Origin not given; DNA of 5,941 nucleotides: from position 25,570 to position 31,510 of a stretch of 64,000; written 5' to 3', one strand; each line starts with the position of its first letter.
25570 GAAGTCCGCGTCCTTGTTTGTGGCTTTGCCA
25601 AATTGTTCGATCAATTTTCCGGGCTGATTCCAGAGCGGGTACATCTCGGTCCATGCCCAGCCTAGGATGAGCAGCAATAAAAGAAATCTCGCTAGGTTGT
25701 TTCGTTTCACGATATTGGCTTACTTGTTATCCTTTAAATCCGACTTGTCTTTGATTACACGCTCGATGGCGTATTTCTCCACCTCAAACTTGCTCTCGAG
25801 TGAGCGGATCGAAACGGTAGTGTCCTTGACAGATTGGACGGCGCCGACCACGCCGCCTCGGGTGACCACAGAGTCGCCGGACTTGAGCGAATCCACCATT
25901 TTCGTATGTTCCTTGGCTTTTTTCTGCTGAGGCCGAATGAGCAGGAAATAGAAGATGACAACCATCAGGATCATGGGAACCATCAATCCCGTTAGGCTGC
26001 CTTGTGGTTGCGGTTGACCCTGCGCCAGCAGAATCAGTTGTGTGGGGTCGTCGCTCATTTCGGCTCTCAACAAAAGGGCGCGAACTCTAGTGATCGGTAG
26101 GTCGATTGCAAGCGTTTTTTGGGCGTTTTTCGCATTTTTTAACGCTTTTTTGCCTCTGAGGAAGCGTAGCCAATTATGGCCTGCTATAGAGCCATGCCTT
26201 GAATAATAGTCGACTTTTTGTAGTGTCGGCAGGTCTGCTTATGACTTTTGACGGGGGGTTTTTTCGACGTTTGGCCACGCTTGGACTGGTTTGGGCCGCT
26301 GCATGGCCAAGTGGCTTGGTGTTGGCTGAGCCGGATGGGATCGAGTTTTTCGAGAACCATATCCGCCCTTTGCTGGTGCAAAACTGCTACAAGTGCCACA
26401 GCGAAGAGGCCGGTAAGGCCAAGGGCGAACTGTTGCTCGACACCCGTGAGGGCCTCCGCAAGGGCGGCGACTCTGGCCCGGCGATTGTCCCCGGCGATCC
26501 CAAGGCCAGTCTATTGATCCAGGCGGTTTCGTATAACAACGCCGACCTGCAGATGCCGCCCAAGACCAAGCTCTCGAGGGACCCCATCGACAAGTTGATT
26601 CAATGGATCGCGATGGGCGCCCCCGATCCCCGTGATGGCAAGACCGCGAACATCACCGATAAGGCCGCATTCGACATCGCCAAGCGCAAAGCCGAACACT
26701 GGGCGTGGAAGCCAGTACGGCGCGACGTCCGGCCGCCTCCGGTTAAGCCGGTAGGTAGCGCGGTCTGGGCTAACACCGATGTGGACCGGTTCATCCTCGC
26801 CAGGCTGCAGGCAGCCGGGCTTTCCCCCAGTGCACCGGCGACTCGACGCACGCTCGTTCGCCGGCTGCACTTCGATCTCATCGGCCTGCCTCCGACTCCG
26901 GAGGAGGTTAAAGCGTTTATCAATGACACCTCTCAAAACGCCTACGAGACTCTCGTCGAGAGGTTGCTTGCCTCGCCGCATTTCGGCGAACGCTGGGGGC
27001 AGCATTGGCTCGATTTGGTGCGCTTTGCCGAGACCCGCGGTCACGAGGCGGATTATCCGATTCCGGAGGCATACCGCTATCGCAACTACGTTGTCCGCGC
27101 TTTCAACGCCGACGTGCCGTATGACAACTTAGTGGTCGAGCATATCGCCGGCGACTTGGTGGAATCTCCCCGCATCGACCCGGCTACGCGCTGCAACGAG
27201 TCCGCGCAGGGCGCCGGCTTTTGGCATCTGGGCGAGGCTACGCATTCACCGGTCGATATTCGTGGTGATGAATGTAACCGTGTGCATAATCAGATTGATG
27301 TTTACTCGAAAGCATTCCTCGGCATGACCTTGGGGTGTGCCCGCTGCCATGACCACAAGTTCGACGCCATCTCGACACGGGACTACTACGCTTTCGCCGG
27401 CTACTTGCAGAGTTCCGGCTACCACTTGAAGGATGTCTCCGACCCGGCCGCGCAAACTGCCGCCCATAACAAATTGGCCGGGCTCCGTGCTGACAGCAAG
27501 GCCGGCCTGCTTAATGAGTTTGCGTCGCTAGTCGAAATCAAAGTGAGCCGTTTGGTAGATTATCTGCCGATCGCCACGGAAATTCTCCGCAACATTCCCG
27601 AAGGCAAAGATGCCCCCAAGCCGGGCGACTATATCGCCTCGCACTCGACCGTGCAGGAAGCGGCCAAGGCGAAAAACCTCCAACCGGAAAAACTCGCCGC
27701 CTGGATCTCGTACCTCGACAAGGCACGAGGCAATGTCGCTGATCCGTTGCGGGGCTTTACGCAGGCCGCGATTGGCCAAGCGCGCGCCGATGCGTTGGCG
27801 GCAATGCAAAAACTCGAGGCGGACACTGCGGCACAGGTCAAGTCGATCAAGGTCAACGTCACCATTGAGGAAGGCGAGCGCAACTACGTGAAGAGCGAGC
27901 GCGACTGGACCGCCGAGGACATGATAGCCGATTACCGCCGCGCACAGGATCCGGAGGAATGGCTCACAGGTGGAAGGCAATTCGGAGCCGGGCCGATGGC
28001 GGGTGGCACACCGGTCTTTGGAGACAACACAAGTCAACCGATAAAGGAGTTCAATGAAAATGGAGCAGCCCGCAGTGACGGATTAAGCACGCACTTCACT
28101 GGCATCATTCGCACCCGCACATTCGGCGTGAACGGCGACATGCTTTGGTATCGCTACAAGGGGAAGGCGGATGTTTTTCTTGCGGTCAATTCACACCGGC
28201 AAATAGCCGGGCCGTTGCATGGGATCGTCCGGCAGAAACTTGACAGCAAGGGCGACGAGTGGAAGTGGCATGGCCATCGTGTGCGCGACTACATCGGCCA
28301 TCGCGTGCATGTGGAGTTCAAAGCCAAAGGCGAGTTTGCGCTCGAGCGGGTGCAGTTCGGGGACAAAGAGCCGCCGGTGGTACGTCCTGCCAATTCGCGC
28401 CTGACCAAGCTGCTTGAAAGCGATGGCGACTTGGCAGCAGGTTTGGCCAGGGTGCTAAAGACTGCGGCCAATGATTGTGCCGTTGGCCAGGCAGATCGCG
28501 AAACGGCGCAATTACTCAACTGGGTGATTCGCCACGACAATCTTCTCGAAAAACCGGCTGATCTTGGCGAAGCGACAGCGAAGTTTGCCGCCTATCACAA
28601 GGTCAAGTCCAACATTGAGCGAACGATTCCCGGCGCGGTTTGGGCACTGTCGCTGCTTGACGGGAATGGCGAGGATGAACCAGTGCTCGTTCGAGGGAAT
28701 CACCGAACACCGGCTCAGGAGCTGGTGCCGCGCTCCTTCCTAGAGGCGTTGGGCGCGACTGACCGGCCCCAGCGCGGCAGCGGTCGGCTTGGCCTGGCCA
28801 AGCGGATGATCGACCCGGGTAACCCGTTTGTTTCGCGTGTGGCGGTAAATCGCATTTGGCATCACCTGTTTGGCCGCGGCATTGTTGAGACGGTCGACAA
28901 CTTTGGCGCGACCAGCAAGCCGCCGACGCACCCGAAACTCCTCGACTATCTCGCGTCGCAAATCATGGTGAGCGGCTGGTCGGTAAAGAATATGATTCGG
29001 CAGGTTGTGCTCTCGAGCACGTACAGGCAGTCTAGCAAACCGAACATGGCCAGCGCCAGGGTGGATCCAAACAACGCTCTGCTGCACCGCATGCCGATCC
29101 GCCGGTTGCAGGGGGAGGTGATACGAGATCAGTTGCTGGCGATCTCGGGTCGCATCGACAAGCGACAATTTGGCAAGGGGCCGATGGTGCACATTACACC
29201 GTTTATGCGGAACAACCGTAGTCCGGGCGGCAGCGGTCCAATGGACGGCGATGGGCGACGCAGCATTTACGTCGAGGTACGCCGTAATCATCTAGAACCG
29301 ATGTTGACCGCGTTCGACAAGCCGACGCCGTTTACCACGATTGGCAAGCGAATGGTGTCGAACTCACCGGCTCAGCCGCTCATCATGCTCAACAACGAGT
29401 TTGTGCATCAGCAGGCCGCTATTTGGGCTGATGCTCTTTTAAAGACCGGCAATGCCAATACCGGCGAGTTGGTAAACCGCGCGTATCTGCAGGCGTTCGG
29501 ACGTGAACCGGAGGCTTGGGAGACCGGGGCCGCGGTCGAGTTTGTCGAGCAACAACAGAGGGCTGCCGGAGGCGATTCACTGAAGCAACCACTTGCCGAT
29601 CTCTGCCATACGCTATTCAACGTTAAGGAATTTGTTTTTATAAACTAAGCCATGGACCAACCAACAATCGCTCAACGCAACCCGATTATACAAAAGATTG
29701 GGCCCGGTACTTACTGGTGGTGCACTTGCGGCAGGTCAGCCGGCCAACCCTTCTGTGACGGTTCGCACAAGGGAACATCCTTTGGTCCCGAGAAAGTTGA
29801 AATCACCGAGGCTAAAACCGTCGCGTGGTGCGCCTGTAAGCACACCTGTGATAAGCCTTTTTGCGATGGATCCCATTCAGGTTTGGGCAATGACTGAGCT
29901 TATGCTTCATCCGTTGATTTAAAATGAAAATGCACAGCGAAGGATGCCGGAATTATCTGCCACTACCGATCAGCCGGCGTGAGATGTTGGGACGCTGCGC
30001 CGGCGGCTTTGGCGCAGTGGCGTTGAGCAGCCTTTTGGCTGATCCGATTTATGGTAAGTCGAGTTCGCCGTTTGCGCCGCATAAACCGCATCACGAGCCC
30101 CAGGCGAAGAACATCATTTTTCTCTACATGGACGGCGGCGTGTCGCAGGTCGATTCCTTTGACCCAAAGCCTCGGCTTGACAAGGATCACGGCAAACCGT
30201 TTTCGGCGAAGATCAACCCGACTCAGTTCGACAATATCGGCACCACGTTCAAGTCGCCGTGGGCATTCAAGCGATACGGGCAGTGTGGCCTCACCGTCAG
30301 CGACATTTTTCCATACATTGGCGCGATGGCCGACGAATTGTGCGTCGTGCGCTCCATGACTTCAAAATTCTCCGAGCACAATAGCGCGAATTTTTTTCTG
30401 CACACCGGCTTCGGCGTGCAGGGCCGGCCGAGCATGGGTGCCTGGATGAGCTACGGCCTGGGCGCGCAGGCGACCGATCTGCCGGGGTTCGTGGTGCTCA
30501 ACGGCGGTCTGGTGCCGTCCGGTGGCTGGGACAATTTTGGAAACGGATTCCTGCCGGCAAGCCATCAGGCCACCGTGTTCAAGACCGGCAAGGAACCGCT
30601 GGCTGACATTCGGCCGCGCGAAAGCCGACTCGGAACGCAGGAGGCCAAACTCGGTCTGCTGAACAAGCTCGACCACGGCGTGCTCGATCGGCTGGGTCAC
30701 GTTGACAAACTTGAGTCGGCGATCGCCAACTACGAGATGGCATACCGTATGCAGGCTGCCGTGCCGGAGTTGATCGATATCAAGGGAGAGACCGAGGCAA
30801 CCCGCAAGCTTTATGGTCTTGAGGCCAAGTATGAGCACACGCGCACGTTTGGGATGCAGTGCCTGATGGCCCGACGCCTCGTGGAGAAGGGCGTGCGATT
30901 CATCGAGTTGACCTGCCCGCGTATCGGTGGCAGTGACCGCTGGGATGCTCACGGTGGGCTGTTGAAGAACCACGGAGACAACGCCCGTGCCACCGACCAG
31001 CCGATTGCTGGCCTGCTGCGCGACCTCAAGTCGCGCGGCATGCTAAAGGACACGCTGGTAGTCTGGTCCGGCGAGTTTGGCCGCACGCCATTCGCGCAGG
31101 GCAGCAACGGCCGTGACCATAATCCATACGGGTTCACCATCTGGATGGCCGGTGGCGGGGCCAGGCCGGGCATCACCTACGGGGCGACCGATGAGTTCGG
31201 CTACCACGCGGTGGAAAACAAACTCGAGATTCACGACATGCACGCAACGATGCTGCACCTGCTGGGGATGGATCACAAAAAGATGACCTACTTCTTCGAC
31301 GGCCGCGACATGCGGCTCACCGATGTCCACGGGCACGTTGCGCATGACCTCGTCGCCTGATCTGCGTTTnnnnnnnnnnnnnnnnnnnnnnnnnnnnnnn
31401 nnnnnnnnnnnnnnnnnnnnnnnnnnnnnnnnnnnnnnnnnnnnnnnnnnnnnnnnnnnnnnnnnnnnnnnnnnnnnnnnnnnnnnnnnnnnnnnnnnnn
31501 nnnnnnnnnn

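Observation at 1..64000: Highly iterated perfect palindrome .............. across genes and spacers (HIP1-, USS- or REP-like genomic word)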

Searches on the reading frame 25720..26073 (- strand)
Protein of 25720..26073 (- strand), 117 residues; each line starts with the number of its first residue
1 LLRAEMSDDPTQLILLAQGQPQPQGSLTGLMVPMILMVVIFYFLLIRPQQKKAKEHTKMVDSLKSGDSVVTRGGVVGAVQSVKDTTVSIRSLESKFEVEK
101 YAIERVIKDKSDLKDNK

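Call 20: search_protein_families(library=pfam, proteins=[window:25720-26073:-], max_evalue=0.001)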
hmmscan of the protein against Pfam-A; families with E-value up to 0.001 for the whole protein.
window:25720-26073:- (117 aa): 1 family
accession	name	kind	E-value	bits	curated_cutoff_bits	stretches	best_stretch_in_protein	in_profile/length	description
PF02699.20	YajC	-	1.2e-27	96.1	28.2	1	31-104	3-77/78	Preprotein translocase subunit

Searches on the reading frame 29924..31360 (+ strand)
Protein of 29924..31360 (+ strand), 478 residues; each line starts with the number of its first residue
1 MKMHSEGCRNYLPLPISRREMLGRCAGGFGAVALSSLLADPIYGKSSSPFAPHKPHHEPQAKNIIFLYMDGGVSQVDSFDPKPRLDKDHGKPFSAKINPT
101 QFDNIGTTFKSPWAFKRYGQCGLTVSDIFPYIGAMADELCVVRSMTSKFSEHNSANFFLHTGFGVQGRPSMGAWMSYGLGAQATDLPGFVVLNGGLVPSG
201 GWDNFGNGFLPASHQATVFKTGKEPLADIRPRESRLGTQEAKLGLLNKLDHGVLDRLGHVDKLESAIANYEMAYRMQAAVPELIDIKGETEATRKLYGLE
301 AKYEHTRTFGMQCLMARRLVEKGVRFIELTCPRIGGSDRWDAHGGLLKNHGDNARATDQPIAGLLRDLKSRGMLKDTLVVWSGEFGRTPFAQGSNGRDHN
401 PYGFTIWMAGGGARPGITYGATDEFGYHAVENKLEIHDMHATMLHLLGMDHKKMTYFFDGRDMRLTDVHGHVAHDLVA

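Call 13: find_encoding_contigs(protein=window:29924-31360:+, flank=10000, max_places=4)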
Protein window:29924-31360:+ (478 aa): 1 contig read that carries it; 1 place shown.
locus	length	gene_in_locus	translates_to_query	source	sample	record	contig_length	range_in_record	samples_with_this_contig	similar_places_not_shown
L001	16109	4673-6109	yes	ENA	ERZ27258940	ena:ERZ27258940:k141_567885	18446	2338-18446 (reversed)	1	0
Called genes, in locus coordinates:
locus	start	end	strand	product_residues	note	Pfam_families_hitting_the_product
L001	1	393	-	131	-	?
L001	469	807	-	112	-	PF02699:YajC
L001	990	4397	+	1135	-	PF07635:PSCyt1, PF07583:PSCyt2, PF07587:PSD1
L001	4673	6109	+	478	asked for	PF07394:DUF1501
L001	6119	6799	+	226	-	PF01128:IspD, PF12804:NTP_transf_3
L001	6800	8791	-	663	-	PF23500:DUF7133, PF01436:NHL (faint), PF13646:HEAT_2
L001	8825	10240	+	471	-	PF13187:Fer4_9 (faint), PF12838:Fer4_7, PF13183:Fer4_8, PF13237:Fer4_10 (faint), PF13484:Fer4_16 (weak), PF13534:Fer4_17, PF02754:CCG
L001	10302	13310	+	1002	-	PF23500:DUF7133, PF13646:HEAT_2 (faint), PF00034:Cytochrom_C (faint)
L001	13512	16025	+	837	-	PF00270:DEAD, PF13604:AAA_30 (faint), PF22527:DEXQc_Suv3 (weak), PF00271:Helicase_C (weak)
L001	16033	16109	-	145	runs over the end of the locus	PF01475:FUR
